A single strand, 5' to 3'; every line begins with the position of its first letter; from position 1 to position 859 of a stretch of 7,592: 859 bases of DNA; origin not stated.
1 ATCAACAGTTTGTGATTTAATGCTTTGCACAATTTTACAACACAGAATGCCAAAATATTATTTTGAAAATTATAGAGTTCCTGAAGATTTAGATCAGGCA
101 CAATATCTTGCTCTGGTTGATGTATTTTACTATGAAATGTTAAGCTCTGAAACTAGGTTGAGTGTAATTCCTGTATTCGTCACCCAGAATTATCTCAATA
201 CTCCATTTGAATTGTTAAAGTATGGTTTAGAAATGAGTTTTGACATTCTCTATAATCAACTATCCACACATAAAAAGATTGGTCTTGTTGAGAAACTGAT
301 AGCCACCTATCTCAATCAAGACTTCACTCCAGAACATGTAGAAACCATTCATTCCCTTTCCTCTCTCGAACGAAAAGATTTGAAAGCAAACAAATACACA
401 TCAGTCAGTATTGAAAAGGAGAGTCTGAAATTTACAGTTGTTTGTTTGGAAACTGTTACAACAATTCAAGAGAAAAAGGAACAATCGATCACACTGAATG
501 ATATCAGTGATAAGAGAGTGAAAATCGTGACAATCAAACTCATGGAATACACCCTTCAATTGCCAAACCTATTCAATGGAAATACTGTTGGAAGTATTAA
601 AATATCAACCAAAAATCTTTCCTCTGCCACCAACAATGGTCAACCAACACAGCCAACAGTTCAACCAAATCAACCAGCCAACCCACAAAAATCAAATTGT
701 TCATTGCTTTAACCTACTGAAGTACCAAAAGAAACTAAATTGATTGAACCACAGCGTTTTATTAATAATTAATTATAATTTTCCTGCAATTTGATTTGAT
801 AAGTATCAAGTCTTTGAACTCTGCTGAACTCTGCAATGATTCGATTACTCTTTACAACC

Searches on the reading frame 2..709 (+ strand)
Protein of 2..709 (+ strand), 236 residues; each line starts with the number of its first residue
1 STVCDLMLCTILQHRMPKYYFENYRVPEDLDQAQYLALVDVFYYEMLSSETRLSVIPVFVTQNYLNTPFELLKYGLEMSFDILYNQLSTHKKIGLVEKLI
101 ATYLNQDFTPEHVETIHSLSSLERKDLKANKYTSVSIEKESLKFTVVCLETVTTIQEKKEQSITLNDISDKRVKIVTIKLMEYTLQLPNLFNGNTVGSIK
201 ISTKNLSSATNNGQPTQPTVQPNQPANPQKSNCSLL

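Call 6: search_protein_families(library=pfam, proteins=[window:20-709:+], max_evalue=1)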
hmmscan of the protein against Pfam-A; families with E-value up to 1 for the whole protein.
window:20-709:+ (230 aa): 0 families

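Call 9: find_homologous_proteins(query=window:2-709:+, max_evalue=0.001)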
Query window:2-709:+ (236 aa): 1 proteins with E <= 0.001 among 193 candidates.
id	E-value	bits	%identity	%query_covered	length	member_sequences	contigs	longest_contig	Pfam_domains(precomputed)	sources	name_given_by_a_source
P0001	2.1e-137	474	100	94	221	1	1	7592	-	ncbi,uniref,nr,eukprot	ncbi:predicted protein [Naegleria gruberi]|uniref:Predicted protein n=1 Tax=Naegleria gruberi TaxID=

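Call 11: find_encoding_contigs(protein=P0001, flank=10000, max_places=10)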
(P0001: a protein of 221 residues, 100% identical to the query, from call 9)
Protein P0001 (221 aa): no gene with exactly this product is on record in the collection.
